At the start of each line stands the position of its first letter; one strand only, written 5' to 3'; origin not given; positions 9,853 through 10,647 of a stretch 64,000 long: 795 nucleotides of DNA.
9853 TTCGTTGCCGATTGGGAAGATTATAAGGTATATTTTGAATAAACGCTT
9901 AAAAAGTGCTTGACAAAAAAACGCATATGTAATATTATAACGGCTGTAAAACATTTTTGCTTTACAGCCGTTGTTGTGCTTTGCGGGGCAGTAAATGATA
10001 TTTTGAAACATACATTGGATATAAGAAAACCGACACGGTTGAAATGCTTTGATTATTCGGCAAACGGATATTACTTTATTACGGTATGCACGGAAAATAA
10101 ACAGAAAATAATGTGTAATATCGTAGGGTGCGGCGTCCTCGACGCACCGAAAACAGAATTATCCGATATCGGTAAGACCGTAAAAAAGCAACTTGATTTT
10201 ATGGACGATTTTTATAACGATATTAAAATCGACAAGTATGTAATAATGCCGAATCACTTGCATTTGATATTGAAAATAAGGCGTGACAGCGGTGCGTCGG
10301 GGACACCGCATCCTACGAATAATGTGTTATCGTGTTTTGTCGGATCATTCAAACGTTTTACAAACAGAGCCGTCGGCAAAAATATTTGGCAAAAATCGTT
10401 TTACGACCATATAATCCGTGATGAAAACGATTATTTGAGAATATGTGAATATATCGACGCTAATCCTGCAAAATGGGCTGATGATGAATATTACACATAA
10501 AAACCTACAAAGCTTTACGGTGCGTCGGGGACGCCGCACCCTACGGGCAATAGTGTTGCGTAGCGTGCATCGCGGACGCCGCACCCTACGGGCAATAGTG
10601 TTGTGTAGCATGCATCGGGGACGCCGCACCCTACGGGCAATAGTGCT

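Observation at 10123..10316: Two REP-like motifs lie inside the RAYT coding sequence, in inverted orientation, bracketing the HUH motif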

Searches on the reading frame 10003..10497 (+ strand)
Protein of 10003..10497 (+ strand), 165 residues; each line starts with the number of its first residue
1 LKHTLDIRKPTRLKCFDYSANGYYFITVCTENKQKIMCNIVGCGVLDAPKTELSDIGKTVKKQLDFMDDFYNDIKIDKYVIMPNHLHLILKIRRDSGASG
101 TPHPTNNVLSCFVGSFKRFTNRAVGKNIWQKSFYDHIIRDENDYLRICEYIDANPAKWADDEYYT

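Call 8: search_protein_families(library=pfam, proteins=[window:10003-10497:+], max_evalue=0.01)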
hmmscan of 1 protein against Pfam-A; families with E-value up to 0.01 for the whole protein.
seq(165 aa): 1 family
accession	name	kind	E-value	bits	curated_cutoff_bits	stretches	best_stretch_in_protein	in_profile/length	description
PF01797.21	Y1_Tnp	-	1.5e-05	25.5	23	1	72-153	39-120/121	Transposase IS200 like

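Call 9: search_protein_families(library=ncbifam, proteins=[window:10003-10497:+], max_evalue=0.01)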
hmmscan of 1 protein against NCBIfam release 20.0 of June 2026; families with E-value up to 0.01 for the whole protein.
seq(165 aa): 1 family
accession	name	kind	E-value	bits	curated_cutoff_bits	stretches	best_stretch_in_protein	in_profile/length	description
NF047646.1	REP_Tyr_transpos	equivalog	9.5e-20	71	80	1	19-157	7-133/146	REP-associated tyrosine transposase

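Call 13: find_homologous_proteins(query=window:10003-10497:+)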
Query seq(165 aa) (165 aa): 1911 proteins with E <= 0.001 among 1916 candidates; the best 120 are listed.
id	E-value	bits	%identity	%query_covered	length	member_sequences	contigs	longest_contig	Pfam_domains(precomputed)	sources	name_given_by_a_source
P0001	5.6e-111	386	99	100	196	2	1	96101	-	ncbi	-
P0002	4.6e-73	263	70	98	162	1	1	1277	-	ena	-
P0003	3.2e-67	244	62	95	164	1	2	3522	PF01797.22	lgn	-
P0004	5.1e-67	243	65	98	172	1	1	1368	-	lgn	-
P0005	1.7e-65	238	65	96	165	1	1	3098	-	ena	-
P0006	2.0e-65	238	59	96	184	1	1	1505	-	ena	-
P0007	2.3e-65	238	64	95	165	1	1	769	-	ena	-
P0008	2.9e-65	237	59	96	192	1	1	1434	-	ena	-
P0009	5.5e-65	236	61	95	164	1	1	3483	PF01797.22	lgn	-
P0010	1.3e-63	232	60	99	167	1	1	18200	-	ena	-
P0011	4.5e-63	230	63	97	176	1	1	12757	-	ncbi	-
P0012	6.3e-63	230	63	97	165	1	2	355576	-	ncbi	-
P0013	8.6e-62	226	61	95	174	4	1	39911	-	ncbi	-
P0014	1.7e-61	225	62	95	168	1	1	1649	PF01797.22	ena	-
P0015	5.4e-60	220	59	96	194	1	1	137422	-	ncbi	-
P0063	4.5e-54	201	55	61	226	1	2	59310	-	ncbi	-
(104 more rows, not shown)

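Call 16: find_related_loci(query=A1, collection=genome_contigs, flank=10000)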
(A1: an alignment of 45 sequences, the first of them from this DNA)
Query A1 (165 aa) in genome_contigs; peptide patterns used: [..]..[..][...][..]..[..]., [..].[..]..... (x = any residue, [..] = any of these).
600 stretches matched a pattern (row limit reached: there are more); 590 encode a relative of the query (tblastn E <= 1e-3); the best 80 are kept; 80 distinct loci.
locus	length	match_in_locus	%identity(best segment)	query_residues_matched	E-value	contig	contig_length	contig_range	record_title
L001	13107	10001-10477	57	8-165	2e-62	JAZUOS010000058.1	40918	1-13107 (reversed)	MAG: Acutalibacteraceae bacterium isolate T1900044870_TS20190336.MAGScoT_cleanbin_000011 SGB_3167_k141_555255, whole gen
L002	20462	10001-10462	54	8-164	1e-58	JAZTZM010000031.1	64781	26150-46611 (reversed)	MAG: Acutalibacteraceae bacterium isolate T1900045324_YK20190013.MAGScoT_cleanbin_000005 SGB_6409_k141_1078023, whole ge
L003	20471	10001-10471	56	8-165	4e-58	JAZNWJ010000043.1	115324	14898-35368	MAG: Acutalibacteraceae bacterium isolate T1900044784_TS20190250.MAGScoT_cleanbin_000027 SGB_2600_k141_469404, whole gen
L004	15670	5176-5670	55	2-164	2e-56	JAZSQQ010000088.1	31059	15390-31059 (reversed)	MAG: Acutalibacteraceae bacterium isolate T1900044542_TS20190008.MAGScoT_cleanbin_000004 SGB_77_k141_564777, whole genom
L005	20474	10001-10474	53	8-165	1e-56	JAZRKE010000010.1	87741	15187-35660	MAG: Acutalibacteraceae bacterium isolate T1900045451_YK20190142.MAGScoT_cleanbin_000001 SGB_7176_k141_323108, whole gen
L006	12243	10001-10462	57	8-164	7e-56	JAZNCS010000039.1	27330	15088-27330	MAG: Acutalibacteraceae bacterium isolate T1900044730_TS20190196.MAGScoT_cleanbin_000024 SGB_2005_k141_24054, whole geno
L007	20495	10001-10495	52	5-165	5e-55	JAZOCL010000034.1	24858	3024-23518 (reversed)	MAG: Clostridia bacterium isolate T1900044756_TS20190222.MAGScoT_cleanbin_000032 SGB_2281_k141_3255451, whole genome sho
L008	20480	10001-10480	53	8-165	3e-54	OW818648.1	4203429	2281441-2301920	metagenome genome assembly, chromosome: 1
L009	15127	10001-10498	49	1-165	2e-53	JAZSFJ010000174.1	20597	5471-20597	MAG: Oscillospiraceae bacterium isolate T1900044582_TS20190048.MAGScoT_cleanbin_000050 SGB_576_k141_582571, whole genome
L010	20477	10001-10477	53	8-164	3e-53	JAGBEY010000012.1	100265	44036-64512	MAG: Clostridia bacterium isolate RGIG9057 Water_deer_Rectum-4__c190285, whole genome shotgun sequence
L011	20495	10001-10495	54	2-165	3e-52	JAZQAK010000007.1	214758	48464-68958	MAG: Feifaniaceae bacterium isolate T1900044642_TS20190108.MAGScoT_cleanbin_000095 SGB_1294_k141_1595482, whole genome s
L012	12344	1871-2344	53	5-164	1e-51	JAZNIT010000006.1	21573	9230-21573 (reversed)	MAG: Acutalibacteraceae bacterium isolate T1900044684_TS20190150.MAGScoT_cleanbin_000007 SGB_1709_k141_968384, whole gen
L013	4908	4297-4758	53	4-165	6e-51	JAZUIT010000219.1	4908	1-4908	MAG: Acutalibacteraceae bacterium isolate T1900045262_TH20190032.MAGScoT_cleanbin_000011 SGB_5835_k141_1805952, whole ge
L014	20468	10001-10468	53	5-165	8e-51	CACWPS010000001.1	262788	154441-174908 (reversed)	MAG: Ruminococcaceae bacterium isolate RUG10806 genome assembly, contig: RUG10806_asm_1, whole genome shotgun sequence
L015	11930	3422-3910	50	8-164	9e-51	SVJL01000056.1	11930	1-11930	MAG: Oscillospiraceae bacterium isolate SIG434 NODE_88763_length_11930_cov_1.653139, whole genome shotgun sequence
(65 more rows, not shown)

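Call 42: find_encoding_contigs(protein=P0063, flank=10000, max_places=2)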
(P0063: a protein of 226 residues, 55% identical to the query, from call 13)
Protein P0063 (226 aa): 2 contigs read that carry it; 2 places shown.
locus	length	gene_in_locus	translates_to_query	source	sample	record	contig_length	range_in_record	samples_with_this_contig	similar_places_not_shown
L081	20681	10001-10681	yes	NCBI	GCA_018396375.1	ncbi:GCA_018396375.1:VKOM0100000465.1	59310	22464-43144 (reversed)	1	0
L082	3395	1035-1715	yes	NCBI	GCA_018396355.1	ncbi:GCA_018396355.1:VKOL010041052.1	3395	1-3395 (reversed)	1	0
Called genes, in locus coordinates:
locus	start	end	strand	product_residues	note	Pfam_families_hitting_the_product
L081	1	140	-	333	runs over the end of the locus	PF01695:IstB_IS21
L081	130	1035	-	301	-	PF07261:DnaB_2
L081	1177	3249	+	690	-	PF01136:Peptidase_U32, PF12392:DUF3656, PF01136:Peptidase_U32 (weak)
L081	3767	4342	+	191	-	PF02545:Maf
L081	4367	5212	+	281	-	PF04085:MreC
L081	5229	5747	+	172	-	-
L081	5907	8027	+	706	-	PF03717:PBP_dimer, PF00905:Transpeptidase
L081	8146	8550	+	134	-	PF02142:MGS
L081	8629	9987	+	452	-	PF13393:tRNA-synt_His, PF00587:tRNA-synt_2b (weak), PF03129:HGTP_anticodon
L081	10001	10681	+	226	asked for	-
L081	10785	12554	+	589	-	PF01336:tRNA_anti-codon, PF00152:tRNA-synt_2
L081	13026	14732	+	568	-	PF00188:CAP, PF13306:LRR_5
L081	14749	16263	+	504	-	PF05362:Lon_C (faint), PF13541:ChlI, PF01078:Mg_chelatase, PF00158:Sigma54_activat (faint), PF07728:AAA_5, PF00493:MCM (weak), PF13335:Mg_chelatase_C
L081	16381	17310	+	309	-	-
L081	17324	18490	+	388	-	PF22025:ThiI_fer, PF02926:THUMP, PF02568:ThiI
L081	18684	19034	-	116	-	PF05534:HicB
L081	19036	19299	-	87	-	-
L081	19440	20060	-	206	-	PF13189:Cytidylate_kin2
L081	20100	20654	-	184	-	PF00156:Pribosyltran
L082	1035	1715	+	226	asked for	-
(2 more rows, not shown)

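Call 46: predict_structure(alignment_id=A1)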
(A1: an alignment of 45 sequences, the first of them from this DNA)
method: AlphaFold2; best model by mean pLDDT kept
length: 165 residues; sequences in the alignment: 45
mean_pLDDT: 83.0   pTM: 0.77
mean pLDDT of the five models: 83.0, 81.5, 80.9, 80.7, 80.0
residues with pLDDT >= 90: 83; 70-90: 45; 50-70: 27; < 50: 10
segments of 3 or more residues with pLDDT < 50: 1-4, 102-105
pLDDT, mean of each block of 10 residues (from residue 1): 47 66 92 93 74 96 95 92 95 65 61 94 97 87 90 83 78
secondary structure, 60 per line:
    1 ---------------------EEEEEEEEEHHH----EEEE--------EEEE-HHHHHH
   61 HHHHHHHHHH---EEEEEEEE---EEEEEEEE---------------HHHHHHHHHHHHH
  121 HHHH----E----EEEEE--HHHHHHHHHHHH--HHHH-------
elements in order: E22-30 E38-41 E50-53 H55-70 E74-81 E85-92 H108-124 E134-138 H141-152 H155-158

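Call 47: search_solved_structures(query=A1, max_evalue=0.01, show_alignments=2)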
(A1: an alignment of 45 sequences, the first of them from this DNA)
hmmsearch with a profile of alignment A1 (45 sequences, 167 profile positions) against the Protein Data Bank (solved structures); distinct sequences matched with E-value up to 0.01: 4.
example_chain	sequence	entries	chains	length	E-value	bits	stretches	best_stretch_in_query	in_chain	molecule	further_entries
4er8_A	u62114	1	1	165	2.6e-09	40.2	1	59-157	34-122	TnpArep for protein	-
2xm3_A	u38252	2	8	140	0.0018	21.2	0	74-154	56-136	TRANSPOSASE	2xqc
2xma_A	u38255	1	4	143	0.0019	21.1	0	74-154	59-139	TRANSPOSASE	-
2xo6_A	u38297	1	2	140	0.0092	18.9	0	74-153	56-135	TRANSPOSASE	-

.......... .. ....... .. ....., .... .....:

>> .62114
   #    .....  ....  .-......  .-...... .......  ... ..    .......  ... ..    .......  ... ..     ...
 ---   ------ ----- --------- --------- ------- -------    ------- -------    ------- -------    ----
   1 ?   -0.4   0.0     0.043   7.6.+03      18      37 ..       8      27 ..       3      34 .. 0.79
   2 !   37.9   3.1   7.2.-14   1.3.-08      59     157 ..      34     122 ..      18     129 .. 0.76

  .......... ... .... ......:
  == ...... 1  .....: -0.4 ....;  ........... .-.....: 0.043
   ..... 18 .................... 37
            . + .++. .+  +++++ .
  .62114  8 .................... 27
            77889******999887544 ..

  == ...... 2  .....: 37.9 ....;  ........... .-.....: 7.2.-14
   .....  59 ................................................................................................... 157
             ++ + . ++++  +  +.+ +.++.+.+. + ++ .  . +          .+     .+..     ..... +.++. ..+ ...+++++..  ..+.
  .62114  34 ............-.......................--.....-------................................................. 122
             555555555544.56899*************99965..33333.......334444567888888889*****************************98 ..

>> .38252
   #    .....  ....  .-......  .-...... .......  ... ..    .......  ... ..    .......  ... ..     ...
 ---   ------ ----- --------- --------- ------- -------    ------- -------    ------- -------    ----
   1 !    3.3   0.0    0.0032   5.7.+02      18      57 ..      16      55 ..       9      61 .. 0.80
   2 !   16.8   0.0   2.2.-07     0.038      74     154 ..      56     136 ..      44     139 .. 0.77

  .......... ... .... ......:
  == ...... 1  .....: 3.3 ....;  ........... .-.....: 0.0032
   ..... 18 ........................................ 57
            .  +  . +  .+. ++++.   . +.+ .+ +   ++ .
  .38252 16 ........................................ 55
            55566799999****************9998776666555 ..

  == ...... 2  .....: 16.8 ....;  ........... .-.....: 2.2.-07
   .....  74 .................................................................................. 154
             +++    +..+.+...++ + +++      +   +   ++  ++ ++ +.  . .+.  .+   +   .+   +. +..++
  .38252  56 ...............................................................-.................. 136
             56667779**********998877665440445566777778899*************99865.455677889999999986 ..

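Call 49: fold_search(model_id=the predicted structure, library=pdb)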
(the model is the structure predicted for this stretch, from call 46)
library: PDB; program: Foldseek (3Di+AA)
matches with E <= 10: 1265; with E <= 0.001: 30
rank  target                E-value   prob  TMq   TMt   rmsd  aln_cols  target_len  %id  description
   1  4er8_A                2.5e-07  1.00  0.60  0.60   4.4       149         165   22  Structure of the REP associates tyrosine transposase bound to a REP hairpin (released 2012-08-15)
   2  2xm3_A                5.6e-07  1.00  0.49  0.62   6.5       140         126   15  Deinococcus radiodurans ISDra2 Transposase Left end DNA complex (released 2010-10-13)
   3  2xma_A                7.8e-07  1.00  0.47  0.55  11.0       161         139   16  DEINOCOCCUS RADIODURANS ISDRA2 TRANSPOSASE RIGHT END DNA COMPLEX (released 2010-10-13)
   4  2xma_E                9.4e-07  1.00  0.47  0.54  11.1       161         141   16  DEINOCOCCUS RADIODURANS ISDRA2 TRANSPOSASE RIGHT END DNA COMPLEX (released 2010-10-13)
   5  2xm3_C                1.7e-06  1.00  0.48  0.60   6.6       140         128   16  Deinococcus radiodurans ISDra2 Transposase Left end DNA complex (released 2010-10-13)
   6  2xqc_D                1.8e-06  1.00  0.47  0.57  11.2       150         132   16  DEINOCOCCUS RADIODURANS ISDRA2 TRANSPOSASE COMPLEXED WITH LEFT END RECOGNITION AND CLEAVAGE SITE AND ZN (released 2010-10-13)
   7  2xm3_D                2.3e-06  1.00  0.47  0.58   8.9       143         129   15  Deinococcus radiodurans ISDra2 Transposase Left end DNA complex (released 2010-10-13)
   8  2xma_B                2.5e-06  1.00  0.47  0.56   7.4       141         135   16  DEINOCOCCUS RADIODURANS ISDRA2 TRANSPOSASE RIGHT END DNA COMPLEX (released 2010-10-13)
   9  2xm3_B                4.1e-06  1.00  0.47  0.58   7.0       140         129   16  Deinococcus radiodurans ISDra2 Transposase Left end DNA complex (released 2010-10-13)
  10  2xo6_A                4.7e-06  1.00  0.48  0.58   7.4       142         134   15  DEINOCOCCUS RADIODURANS ISDRA2 TRANSPOSASE Y132F MUTANT COMPLEXED WITH LEFT END RECOGNITION AND CLEAVAGE SITE (released 2010-10-13)
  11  2xo6_D                5.0e-06  1.00  0.49  0.61   8.2       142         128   15  DEINOCOCCUS RADIODURANS ISDRA2 TRANSPOSASE Y132F MUTANT COMPLEXED WITH LEFT END RECOGNITION AND CLEAVAGE SITE (released 2010-10-13)
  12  2ec2_E                6.5e-06  1.00  0.48  0.60  11.3       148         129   14  Crystal structure of transposase from Sulfolobus tokodaii (released 2007-02-27)
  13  2a6m_B                7.8e-06  1.00  0.51  0.55  12.4       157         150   11  Crystal Structure of the ISHp608 Transposase (released 2005-10-25)
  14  2f4f_A                8.4e-06  1.00  0.48  0.59  13.0       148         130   14  Crystal structure of IS200 transposase (released 2005-12-13)
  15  2a6o_A                9.5e-06  1.00  0.46  0.50   8.8       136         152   13  Crystal Structure of the ISHp608 Transposase in Complex with Stem-loop DNA (released 2005-10-25)
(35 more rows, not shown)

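Call 50: search_dna_similar(query=window:10003-10497:+, collection=plasmids, mode=protein, max_rows=40, max_evalue=0.00001)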
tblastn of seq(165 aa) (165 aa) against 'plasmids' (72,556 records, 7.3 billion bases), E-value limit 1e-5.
Records with a match: 6; places in all: 6; records where one place covers at least 80% of the query: 5.
Best place of each record, by identity: <60% 6.
By first word of the organism name: Leptolinea 1; Fulvitalea 1; Spirosoma 1; Monoglobus 1; Klebsiella 1; Chloroflexota 1.
By predicted mobility (MOB-suite, as given by PLSDB): non-mobilizable 6.
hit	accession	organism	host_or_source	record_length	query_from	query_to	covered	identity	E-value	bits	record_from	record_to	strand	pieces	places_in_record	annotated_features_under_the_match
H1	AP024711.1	Leptolinea sp. HRD-7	-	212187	5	164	97%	38.2%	5e-25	107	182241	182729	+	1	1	hypothetical protein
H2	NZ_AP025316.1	Fulvitalea axinellae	-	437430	11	164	93%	32.2%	8e-18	86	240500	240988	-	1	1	transposase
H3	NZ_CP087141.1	Spirosoma sp. KNUC1025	Brassica napus,single cell,rhizosphere ...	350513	12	165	93%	30.4%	5e-17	84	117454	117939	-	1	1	transposase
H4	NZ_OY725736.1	Monoglobus pectinilyticus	-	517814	26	164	84%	30.3%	8e-14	75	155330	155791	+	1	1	transposase | site-specific DNA-methyltransferase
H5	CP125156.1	Klebsiella pneumoniae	-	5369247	18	157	85%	27.1%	1e-6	54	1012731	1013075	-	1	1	transposase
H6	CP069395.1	Chloroflexota bacterium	single cell,cold seep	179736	57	162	64%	33.6%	2e-14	77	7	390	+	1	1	transposase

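Call 51: get_annotated_region(hit=H1, flank=5000)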
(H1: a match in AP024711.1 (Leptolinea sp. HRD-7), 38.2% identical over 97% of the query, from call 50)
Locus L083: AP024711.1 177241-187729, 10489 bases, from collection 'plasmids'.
description: Leptolinea sp. HRD-7 plasmid HRD7plasmid DNA, complete genome
organism: Leptolinea sp. HRD-7 (NCBI taxid 2830982)
taxonomy: Bacteria; Chloroflexota; Anaerolineae; Anaerolineales; Anaerolineaceae; Leptolinea; Leptolinea sp. HRD-7
host: -; source: -; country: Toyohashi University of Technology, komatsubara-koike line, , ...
typing (MOB-suite, as given by PLSDB): non-mobilizable
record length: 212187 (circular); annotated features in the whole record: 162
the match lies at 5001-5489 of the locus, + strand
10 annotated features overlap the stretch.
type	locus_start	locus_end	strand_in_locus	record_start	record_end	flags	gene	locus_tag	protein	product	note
CDS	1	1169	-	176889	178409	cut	-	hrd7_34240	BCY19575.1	xylose ABC transporter ATP-binding protein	-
CDS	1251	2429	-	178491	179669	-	-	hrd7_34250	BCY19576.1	sugar ABC transporter substrate-binding protein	-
CDS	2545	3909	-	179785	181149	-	-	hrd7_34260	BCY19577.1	transcriptional regulator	-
CDS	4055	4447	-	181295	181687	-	-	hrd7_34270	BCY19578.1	hypothetical protein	-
CDS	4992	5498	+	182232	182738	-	-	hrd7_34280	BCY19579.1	hypothetical protein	-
CDS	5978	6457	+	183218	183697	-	-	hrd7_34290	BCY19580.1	prolyl-tRNA editing protein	-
CDS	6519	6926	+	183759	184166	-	-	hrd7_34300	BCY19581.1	hypothetical protein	-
CDS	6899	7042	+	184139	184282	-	-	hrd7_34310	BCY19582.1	hypothetical protein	-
CDS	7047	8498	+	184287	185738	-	-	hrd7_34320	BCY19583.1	hypothetical protein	-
CDS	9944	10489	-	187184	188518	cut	-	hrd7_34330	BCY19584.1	permease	-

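Call 52: get_annotated_region(hit=H2, flank=5000)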
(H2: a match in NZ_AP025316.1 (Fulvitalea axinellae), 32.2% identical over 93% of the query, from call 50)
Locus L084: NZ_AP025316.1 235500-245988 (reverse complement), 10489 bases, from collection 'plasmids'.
description: Fulvitalea axinellae strain DSM 100852 plasmid pFA2, complete sequence
organism: Fulvitalea axinellae (NCBI taxid 1182444)
taxonomy: Bacteria; Bacteroidota; Cytophagia; Cytophagales; Persicobacteraceae; Fulvitalea; Fulvitalea axinellae
host: -; source: -; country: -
typing (MOB-suite, as given by PLSDB): non-mobilizable
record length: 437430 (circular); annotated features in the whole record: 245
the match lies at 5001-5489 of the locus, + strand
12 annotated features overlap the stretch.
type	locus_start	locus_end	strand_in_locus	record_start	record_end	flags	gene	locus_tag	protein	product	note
CDS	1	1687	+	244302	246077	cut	-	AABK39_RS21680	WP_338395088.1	hypothetical protein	-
CDS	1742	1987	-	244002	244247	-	-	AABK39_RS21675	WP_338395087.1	hypothetical protein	-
CDS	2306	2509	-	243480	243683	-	-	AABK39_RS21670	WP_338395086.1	hypothetical protein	-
CDS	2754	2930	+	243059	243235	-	-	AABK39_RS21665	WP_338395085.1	hypothetical protein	-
CDS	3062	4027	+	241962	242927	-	-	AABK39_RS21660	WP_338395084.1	DUF4373 domain-containing protein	-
CDS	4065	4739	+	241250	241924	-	-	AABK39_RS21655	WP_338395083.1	hypothetical protein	-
CDS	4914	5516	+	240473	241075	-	-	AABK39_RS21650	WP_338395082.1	transposase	GO:0006313 - DNA transposition [Evidence IEA]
CDS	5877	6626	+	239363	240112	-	cas6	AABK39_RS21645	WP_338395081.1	CRISPR-associated endoribonuclease Cas6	GO:0043571 - maintenance of CRISPR repeat elements [Evidence IEA]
CDS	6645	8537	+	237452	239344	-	-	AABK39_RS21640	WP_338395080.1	hypothetical protein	-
CDS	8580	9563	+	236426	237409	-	-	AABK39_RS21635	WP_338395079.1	type I CRISPR-associated protein Cas7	GO:0043571 - maintenance of CRISPR repeat elements [Evidence IEA]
CDS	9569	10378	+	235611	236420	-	cas5b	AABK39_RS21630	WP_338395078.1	type I-B CRISPR-associated protein Cas5b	GO:0043571 - maintenance of CRISPR repeat elements [Evidence IEA]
CDS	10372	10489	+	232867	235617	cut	cas3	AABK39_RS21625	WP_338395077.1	CRISPR-associated helicase Cas3'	GO:0043571 - maintenance of CRISPR repeat elements [Evidence IEA]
